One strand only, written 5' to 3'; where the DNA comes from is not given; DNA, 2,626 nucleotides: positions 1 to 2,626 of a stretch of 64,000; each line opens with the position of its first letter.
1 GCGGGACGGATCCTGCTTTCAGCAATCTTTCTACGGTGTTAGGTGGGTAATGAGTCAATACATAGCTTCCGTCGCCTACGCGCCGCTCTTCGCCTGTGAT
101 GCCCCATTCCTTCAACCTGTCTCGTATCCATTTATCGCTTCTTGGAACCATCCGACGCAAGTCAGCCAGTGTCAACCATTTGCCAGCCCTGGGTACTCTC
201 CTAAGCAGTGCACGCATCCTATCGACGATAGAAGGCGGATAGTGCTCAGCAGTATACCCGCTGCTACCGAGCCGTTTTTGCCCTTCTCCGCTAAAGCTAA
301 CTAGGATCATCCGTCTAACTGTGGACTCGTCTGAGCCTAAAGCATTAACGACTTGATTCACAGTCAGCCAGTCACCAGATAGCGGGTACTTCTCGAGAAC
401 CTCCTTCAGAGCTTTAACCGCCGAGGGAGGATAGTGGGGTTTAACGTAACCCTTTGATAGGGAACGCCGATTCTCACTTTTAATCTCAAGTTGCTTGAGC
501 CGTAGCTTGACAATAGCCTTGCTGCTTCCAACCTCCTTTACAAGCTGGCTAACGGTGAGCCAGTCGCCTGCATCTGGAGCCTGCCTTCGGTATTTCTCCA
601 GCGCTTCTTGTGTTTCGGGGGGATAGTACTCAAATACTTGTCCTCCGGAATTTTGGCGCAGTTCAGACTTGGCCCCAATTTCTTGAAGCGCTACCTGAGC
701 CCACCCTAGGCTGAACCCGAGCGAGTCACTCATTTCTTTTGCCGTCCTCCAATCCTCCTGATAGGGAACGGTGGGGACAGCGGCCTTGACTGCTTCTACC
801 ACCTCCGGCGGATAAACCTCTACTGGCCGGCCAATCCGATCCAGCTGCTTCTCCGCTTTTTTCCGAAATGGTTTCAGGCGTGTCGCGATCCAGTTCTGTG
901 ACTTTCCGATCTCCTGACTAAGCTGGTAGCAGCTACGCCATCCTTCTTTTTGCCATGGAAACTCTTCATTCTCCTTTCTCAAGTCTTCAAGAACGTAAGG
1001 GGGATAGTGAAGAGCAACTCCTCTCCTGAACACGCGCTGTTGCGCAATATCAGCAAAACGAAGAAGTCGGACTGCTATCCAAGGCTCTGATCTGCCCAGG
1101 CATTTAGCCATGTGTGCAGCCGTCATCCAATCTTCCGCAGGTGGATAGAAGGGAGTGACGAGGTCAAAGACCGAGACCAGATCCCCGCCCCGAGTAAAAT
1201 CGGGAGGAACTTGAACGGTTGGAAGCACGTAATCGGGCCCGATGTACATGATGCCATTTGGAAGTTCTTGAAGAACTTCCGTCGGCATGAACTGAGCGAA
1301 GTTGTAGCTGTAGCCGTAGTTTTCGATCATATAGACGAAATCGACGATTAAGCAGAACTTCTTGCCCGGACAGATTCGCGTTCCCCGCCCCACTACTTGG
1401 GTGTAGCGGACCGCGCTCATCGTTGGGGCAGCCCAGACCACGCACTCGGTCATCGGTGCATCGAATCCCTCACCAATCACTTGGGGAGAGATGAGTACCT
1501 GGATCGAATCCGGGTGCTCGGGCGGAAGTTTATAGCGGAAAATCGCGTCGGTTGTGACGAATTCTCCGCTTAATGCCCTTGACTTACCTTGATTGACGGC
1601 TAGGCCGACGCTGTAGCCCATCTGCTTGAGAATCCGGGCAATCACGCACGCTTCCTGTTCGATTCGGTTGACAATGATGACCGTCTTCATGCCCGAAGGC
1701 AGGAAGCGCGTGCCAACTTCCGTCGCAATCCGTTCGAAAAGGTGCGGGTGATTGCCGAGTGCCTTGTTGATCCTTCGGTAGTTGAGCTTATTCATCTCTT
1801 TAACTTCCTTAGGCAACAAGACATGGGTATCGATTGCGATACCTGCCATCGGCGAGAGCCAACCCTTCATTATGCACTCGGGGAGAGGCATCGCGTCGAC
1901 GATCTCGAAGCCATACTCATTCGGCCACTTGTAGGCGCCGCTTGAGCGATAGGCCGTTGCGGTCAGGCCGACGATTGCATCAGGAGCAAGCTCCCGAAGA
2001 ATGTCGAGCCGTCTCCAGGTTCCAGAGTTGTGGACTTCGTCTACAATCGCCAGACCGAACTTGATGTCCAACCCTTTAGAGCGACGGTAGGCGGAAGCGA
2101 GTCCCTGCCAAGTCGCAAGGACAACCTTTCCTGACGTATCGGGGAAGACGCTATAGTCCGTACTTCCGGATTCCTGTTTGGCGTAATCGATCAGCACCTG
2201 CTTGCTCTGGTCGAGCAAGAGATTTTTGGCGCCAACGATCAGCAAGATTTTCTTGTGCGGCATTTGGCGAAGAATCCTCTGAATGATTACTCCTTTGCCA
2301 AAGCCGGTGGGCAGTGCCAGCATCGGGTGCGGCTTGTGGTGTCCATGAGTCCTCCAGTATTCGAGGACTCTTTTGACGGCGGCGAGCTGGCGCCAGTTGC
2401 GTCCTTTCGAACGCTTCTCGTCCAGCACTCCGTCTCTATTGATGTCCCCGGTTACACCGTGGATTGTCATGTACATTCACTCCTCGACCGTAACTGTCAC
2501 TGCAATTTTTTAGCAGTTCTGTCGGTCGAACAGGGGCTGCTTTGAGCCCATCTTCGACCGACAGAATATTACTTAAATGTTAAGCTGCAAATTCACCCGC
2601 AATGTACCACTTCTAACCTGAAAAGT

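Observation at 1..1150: SF2 helicase carries six tandem ~64-aa HTH-like '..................' modules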

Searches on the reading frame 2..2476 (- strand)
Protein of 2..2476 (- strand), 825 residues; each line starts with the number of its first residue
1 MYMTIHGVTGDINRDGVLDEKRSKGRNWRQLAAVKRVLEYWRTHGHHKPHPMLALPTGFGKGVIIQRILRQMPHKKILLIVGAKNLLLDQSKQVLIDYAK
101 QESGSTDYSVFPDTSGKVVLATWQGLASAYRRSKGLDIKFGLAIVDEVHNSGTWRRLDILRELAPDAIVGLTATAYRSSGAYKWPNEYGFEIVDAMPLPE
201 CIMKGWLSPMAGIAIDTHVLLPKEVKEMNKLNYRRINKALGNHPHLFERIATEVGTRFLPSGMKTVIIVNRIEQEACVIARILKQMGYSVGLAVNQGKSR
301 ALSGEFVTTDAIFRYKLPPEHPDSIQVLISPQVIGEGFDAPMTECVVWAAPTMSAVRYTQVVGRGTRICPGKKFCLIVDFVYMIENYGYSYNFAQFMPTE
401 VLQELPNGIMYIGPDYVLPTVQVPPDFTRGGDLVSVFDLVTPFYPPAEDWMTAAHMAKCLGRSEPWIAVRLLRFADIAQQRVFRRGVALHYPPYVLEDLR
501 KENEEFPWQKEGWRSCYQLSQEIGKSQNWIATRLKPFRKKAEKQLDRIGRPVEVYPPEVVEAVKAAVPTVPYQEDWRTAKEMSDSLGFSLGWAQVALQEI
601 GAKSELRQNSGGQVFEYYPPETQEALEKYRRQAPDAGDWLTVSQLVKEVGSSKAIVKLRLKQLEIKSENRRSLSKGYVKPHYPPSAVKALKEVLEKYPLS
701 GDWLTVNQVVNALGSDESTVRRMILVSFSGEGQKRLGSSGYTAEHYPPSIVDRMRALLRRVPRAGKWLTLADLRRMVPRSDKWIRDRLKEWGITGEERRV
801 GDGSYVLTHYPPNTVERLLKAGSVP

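Call 6: search_protein_families(library=ncbifam, proteins=[window:2-2476:-], max_evalue=1)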
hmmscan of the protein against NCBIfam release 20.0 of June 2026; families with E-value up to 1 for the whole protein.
window:2-2476:- (825 aa): 7 families
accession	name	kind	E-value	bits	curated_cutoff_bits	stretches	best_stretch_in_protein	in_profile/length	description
NF053632.1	heli_RadD_YejH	equivalog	1.2e-21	76.7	720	1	30-381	7-355/573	DNA repair helicase RadD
NF046051.1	restrict_EcoAI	equivalog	2e-15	56.3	550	2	327-385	473-533/768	EcoAI/FtnUII family type I restriction enzme subunit R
TIGR04095.1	dnd_restrict_1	equivalog_domain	1.5e-06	27.5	600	2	323-383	338-398/451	DNA phosphorothioation system restriction enzyme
NF010337.0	PRK13766.1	equivalog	1.3e-05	23.5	610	1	252-377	355-477/781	Hef nuclease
NF008521.0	PRK11448.1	equivalog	0.035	12.1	729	1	251-379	686-813/1123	type I restriction-modification system endonuclease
TIGR02621.3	cas3_GSU0051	exception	0.11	11.2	400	1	247-356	257-364/854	type I-G CRISPR-associated helicase/endonuclease Cas3g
NF042914.1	SAV915_dom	domain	0.12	12.1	40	0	455-480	21-46/58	SAV_915 family protein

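Call 7: search_protein_families(library=pfam, proteins=[window:2-2476:-], max_evalue=10)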
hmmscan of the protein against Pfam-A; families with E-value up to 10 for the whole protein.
window:2-2476:- (825 aa): 7 families
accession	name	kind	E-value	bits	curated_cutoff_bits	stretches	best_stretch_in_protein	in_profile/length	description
PF04851.21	ResIII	-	3e-13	50.4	22.5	1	30-175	8-162/164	Type III restriction enzyme, res subunit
PF00270.35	DEAD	-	0.00019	21.7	26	1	52-176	18-161/167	DEAD/DEAH box helicase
PF00271.37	Helicase_C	-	0.0031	18.2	23.5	1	323-368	64-109/110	Helicase conserved C-terminal domain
PF12728.13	HTH_17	-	0.0071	17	27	1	703-724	1-22/51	Helix-turn-helix domain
PF08535.16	KorB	-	0.12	12.7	22.3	0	452-472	5-25/89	KorB domain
PF05595.16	DUF771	-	0.14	12.7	22.9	0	762-805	18-61/90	Domain of unknown function (DUF771)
PF01022.26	HTH_5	-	0.15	12.4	22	0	640-664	16-40/47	Bacterial regulatory protein, arsR family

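Call 8: search_protein_families(library=phrogs, proteins=[window:2-2476:-], max_evalue=1)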
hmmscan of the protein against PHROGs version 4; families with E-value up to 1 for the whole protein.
window:2-2476:- (825 aa): 8 families
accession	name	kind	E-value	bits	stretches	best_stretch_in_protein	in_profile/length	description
phrog_16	-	DNA, RNA and nucleotide metabolism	1.6e-43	150.1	1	28-387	275-605/986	DNA helicase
phrog_9690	-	DNA, RNA and nucleotide metabolism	4.1e-05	23.7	1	139-386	40-279/306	DNA helicase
phrog_16694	-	unknown function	5.3e-05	22.3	1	250-381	545-675/1010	-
phrog_16259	-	DNA, RNA and nucleotide metabolism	6.3e-05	23.4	1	47-151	131-236/330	DNA helicase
phrog_6819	-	DNA, RNA and nucleotide metabolism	0.011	15.2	1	53-153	41-148/645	Holliday junction branch migration helicase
phrog_62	-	DNA, RNA and nucleotide metabolism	0.043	12.2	0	324-368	1052-1097/1881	DNA helicase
phrog_16568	-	moron, auxiliary metabolic gene and host takeover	0.093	13.9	0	578-664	21-107/129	Ren-like exclusion protein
phrog_323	-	transcription regulation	0.1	13.1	0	689-796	56-140/319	transcriptional regulator, D5-like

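Call 13: find_homologous_proteins(query=window:2-2476:-, max_evalue=1e-10)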
Query window:2-2476:- (825 aa): 66 proteins with E <= 1e-10 among 8000 candidates.
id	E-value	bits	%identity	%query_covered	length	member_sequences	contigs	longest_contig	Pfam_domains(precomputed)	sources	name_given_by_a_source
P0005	0.0e+0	1916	100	100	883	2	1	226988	PF04851.22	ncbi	-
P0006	0.0e+0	1115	62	99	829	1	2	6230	PF08535.16,PF04851.22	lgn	-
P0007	0.0e+0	1040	58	99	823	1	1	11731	PF04851.22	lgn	-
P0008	0.0e+0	1014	54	99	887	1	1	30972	PF04851.22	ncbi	-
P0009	2.9e-278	944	56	93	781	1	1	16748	PF12728.14,PF12840.14,PF13412.13,PF08535.16,PF04851.22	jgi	jgi:superfamily II DNA or RNA helicase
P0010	1.2e-230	786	51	84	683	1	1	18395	PF00270.36,PF00271.38,PF04851.22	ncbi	-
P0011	2.7e-225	768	53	79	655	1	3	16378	PF00270.36,PF00271.38,PF04851.22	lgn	-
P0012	7.6e-212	724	46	92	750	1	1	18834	PF13384.13,PF04851.22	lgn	-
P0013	5.6e-210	718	42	99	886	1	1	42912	PF04851.22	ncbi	-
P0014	3.7e-201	689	43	92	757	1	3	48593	PF13384.13,PF08535.16,PF04851.22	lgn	-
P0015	2.9e-198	679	44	84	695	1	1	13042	PF00270.36,PF04851.22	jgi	-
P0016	9.0e-197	674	45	84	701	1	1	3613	PF00270.36,PF04851.22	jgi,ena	-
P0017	2.0e-196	673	47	84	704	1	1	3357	PF00271.38,PF04851.22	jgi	jgi:superfamily II DNA or RNA helicase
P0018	4.0e-196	672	43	92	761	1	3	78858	PF04851.22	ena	-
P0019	4.8e-195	668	45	84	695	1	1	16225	PF00270.36,PF04851.22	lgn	-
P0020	1.2e-190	654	42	99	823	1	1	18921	PF04851.22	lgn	-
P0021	2.0e-189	650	45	84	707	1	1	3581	PF00270.36,PF00271.38,PF04851.22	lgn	-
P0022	1.9e-182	627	48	76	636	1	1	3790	PF00270.36,PF04851.22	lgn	-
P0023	7.1e-181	621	43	86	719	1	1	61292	PF00270.36,PF04851.22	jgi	jgi:superfamily II DNA or RNA helicase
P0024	1.3e-179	617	40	98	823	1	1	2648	PF00270.36,PF04851.22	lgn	-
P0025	2.2e-168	580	40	92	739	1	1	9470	PF04851.22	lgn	-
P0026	1.9e-163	564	47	68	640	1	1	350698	PF00270.36,PF04851.22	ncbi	-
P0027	4.1e-157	543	55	53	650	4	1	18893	PF18780.7,PF04851.22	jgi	jgi:superfamily II DNA or RNA helicase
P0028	9.1e-155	535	46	71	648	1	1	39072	PF04851.22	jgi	jgi:superfamily II DNA or RNA helicase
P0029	3.7e-154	533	44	72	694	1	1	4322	PF00270.36,PF04851.22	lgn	-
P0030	3.3e-151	523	40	84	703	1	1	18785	PF00270.36,PF13730.13,PF13384.13,PF13551.13,PF04851.22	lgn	-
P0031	1.0e-147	512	44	68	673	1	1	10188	PF00270.36,PF04851.22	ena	-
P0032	9.4e-140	485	37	92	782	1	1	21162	PF04851.22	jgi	jgi:superfamily II DNA or RNA helicase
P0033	5.3e-129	450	40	75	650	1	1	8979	PF04851.22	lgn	-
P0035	1.2e-80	290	28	91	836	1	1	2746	PF00270.36,PF00271.38,PF04851.22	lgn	-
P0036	6.4e-76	274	37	51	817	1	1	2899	PF00270.36,PF04851.22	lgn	-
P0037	3.9e-75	272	36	50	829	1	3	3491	PF04851.22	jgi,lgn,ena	-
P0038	3.6e-72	262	35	54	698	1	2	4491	PF00270.36,PF04851.22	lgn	-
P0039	6.2e-72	261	38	50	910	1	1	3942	PF00270.36,PF04851.22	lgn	-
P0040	5.2e-71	258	36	51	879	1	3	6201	PF00270.36,PF04851.22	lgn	-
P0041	1.1e-70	257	36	51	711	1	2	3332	PF00270.36,PF04851.22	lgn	-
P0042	1.7e-70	256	37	50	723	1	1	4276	PF00270.36,PF00271.38,PF04851.22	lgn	-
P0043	2.4e-70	256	38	51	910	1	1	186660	PF00270.36,PF04851.22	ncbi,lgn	-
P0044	2.8e-70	256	37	50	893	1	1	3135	PF00270.36,PF04851.22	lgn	-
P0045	7.8e-70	254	37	49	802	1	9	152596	PF00270.36,PF00271.38,PF04851.22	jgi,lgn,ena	-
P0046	8.5e-70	254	38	51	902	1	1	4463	PF00270.36,PF04851.22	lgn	-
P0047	4.1e-68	248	36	51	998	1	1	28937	PF00270.36,PF00271.38,PF04851.22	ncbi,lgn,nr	ncbi:MAG: DEAD/DEAH box helicase family protein [Candidatus Levybacteria bacterium]|nr:DEAD/DEAH box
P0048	6.3e-68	248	35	53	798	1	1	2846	PF00270.36,PF00271.38,PF04851.22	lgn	-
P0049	1.0e-67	247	36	51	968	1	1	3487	PF00270.36,PF04851.22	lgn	-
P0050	7.1e-67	244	35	50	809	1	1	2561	PF00270.36,PF04851.22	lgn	-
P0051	8.8e-67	244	36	50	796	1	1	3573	PF00270.36,PF04851.22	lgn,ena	-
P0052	1.5e-66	243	37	52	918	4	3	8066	PF00270.36,PF00271.38,PF04851.22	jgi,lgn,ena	-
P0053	1.5e-66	243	35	53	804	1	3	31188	PF00270.36,PF14162.12,PF04851.22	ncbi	-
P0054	2.9e-66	242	37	50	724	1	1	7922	PF00270.36,PF04851.22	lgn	-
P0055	3.6e-66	242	36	51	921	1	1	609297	PF00270.36,PF04851.22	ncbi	-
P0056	5.7e-66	241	35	51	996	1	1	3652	PF00270.36,PF04851.22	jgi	-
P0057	6.3e-66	241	38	50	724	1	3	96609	PF00270.36,PF04851.22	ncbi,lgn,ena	ncbi:MAG: DEAD/DEAH box helicase family protein [Patescibacteria group bacterium]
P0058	8.2e-66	241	35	51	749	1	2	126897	PF00270.36,PF04851.22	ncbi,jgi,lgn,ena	-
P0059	1.7e-64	236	35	53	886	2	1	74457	PF00270.36,PF04851.22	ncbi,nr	ncbi:MAG: DEAD/DEAH box helicase family protein [Candidatus Blackburnbacteria bacterium]|nr:DEAD/DEA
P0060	3.5e-64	235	37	51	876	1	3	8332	PF00270.36,PF00271.38,PF04851.22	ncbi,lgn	-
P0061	5.2e-64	235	33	52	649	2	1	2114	PF00270.36,PF00271.38,PF04851.22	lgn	-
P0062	3.0e-63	232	36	50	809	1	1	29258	PF00270.36,PF04851.22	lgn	-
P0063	5.7e-63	231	35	50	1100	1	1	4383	PF00270.36,PF04851.22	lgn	-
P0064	6.2e-63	231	36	50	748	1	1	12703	PF00270.36,PF04851.22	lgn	-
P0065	7.7e-63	231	37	49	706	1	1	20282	PF00270.36,PF00271.38,PF04851.22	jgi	jgi:superfamily II DNA or RNA helicase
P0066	1.2e-62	230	38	44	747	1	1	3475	PF04851.22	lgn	-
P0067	1.3e-59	220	35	50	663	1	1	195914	PF00270.36,PF04851.22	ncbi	-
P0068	2.6e-59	219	37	43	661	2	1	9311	PF04851.22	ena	-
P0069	2.7e-18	84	31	40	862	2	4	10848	PF00270.36,PF00271.38,PF00035.33,PF04851.22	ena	-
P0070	1.0e-13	68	26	44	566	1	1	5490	PF00271.38,PF04851.22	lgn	-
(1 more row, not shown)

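Call 16: find_encoding_contigs(protein=P0005, flank=10000, max_places=3)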
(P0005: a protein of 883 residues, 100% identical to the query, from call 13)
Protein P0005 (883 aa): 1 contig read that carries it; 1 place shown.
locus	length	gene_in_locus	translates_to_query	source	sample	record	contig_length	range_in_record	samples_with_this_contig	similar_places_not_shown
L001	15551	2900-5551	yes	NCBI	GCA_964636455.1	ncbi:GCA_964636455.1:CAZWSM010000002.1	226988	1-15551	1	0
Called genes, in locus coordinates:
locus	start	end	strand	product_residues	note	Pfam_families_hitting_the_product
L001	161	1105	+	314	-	-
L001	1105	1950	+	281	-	-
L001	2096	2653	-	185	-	-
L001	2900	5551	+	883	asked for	PF04851:ResIII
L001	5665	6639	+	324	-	PF03462:PCRF, PF00472:RF-1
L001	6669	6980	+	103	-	PF02575:YbaB_DNA_bd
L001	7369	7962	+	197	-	PF01195:Pept_tRNA_hydro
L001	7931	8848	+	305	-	PF00687:Ribosomal_L1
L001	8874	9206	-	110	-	-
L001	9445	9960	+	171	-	PF00466:Ribosomal_L10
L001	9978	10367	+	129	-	PF16320:Ribosomal_L12_N, PF00542:Ribosomal_L12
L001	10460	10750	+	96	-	PF13560:HTH_31 (faint), PF01381:HTH_3 (weak)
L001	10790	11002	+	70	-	-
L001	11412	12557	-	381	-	PF08541:ACP_syn_III_C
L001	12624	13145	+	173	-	PF00300:His_Phos_1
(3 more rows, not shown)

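Call 23: search_solved_structures(query=P0005, max_evalue=0.01)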
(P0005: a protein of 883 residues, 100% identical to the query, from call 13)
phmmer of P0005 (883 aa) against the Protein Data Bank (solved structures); distinct sequences matched with E-value up to 0.01: 8.
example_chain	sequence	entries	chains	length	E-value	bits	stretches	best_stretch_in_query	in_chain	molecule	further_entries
6jde_B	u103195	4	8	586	2e-14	55.7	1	31-379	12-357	Putative DNA repair helicase RadD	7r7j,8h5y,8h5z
7clg_A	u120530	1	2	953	5.5e-08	34.5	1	46-385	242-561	Putative helicase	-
6p66_A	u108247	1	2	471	0.00029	22.1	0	50-185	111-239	DNA repair protein RAD25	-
2fwr_A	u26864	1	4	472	0.00029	22.1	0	50-185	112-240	DNA repair protein RAD25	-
3h1t_A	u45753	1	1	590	0.0012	20.1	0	325-379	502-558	Type I site-specific restriction-modification system, R (Restriction) subunit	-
6p4f_A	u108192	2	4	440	0.0068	17.6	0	49-181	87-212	DNA-dependent ATPase XPBII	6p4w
5tnu_A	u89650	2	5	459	0.0074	17.5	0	49-181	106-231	DNA-dependent ATPase XPBII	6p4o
1wp9_A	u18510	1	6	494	0.0095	17.1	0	323-376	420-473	ATP-dependent RNA helicase, putative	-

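Call 33: find_related_loci(query=A1, collection=genome_contigs, flank=6000)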
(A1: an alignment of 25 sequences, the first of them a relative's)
Query A1 (883 aa) in genome_contigs; peptide patterns used: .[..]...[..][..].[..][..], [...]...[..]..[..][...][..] (x = any residue, [..] = any of these).
74 stretches matched a pattern; 8 encode a relative of the query (tblastn E <= 1e-3); 8 distinct loci.
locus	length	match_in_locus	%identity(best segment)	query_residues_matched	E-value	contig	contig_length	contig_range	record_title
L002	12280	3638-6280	41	1-883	0e+0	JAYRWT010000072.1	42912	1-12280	MAG: Patescibacteria group bacterium isolate EBPR_ori4bin.13 k141_172199, whole genome shotgun sequence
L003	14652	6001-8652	39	1-880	0e+0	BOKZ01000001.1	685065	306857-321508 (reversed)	Patescibacteria group bacterium BroJett034 DNA, sequence1, whole genome shotgun sequence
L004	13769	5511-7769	41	1-880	0e+0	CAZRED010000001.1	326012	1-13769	MAG TPA_asm: uncultured Candidatus Saccharibacteria bacterium isolate SRP136066_co1_403 genome assembly, contig: NODE_2_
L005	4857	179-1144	27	46-383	2e-19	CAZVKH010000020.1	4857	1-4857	MAG TPA_asm: uncultured Candidatus Saccharibacteria bacterium isolate SRP296810_co1_118 genome assembly, contig: NODE_25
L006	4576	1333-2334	26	43-378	7e-19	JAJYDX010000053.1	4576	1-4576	MAG: bacterium isolate DBS1-1.bin125 NODE_38148_length_4576_cov_3.392448, whole genome shotgun sequence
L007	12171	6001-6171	46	323-379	3e-11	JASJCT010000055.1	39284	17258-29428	MAG: Myxococcota bacterium isolate MO_167.B37 MO_167.c_618, whole genome shotgun sequence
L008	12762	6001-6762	25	123-378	1e-9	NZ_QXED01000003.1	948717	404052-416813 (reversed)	Fibrisoma montanum strain HYT19 NODE_3_length_948717_cov_22.313229, whole genome shotgun sequence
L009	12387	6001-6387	28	266-386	9e-9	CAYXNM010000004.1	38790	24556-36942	MAG TPA_asm: uncultured Rhodobacter sp. isolate binchicken_co275_41 genome assembly, contig: NODE_1043_length_38790_cov_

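Call 41: predict_structure(alignment_id=A1)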
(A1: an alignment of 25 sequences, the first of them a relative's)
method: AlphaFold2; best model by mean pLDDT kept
length: 883 residues; sequences in the alignment: 25
mean_pLDDT: 83.0   pTM: 0.52
mean pLDDT of the five models: 83.0, 82.5, 81.9, 81.0, 81.0
residues with pLDDT >= 90: 223; 70-90: 557; 50-70: 81; < 50: 22
segments of 3 or more residues with pLDDT < 50: 1-4, 83-89, 333-335, 438-440, 821-825
pLDDT, mean of each block of 10 residues (from residue 1): 57 87 94 95 91 87 87 84 48 62 73 86 86 82 87 89 91 78 91 93 93 89 79 86 92 90 90 93 94 81 84 83 87 61 90 82 88 92 82 84 84 85 79 60 80 85 83 84 79 89 68 84 79 86 70 87 72 89 79 85 78 87 82 81 87 85 76 73 87 84 92 86 88 82 92 88 91 86 91 86 84 84 55 83 84 78 72 86 79
secondary structure, 60 per line:
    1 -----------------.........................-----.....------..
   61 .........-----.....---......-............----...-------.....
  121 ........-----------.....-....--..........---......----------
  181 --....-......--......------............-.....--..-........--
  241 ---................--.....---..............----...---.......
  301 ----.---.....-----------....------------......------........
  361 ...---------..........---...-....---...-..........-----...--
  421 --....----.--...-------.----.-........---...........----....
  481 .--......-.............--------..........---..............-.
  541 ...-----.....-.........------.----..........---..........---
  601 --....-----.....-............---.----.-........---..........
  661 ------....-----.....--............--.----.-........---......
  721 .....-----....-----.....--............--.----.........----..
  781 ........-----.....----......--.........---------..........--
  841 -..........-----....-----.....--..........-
elements in order (helices of 4 or more, strands of 3 or more residues): H18-42 E48-52 H59-69 E75-79 H83-88 H90-101 E106-108 E116-120 H121-128 E140-144 H146-149 H152-161 E165-170 H183-186 E188-193 H196-201 E208-219 H231-238 H244-259 E262-266 H270-283 E288-290 H294-300 H309-313 E325-328 E341-346 H353-363 E373-382 E386-388 H390-393 E401-403 E407-410 H423-426 H451-458 H462-472 E477-481 E484-489 H491-503 H514-521 H525-538 E540-543 E549-553 H555-563 H577-584 H588-597 E603-606 E612-616 H618-629 H640-647 H651-660 E667-670 E676-680 H683-694 H704-711 H715-725 E731-734 E740-744 H747-758 H768-774 H779-788 E794-798 E803-808 H811-819 H831-838 H842-851 E857-860 E866-870 H873-882
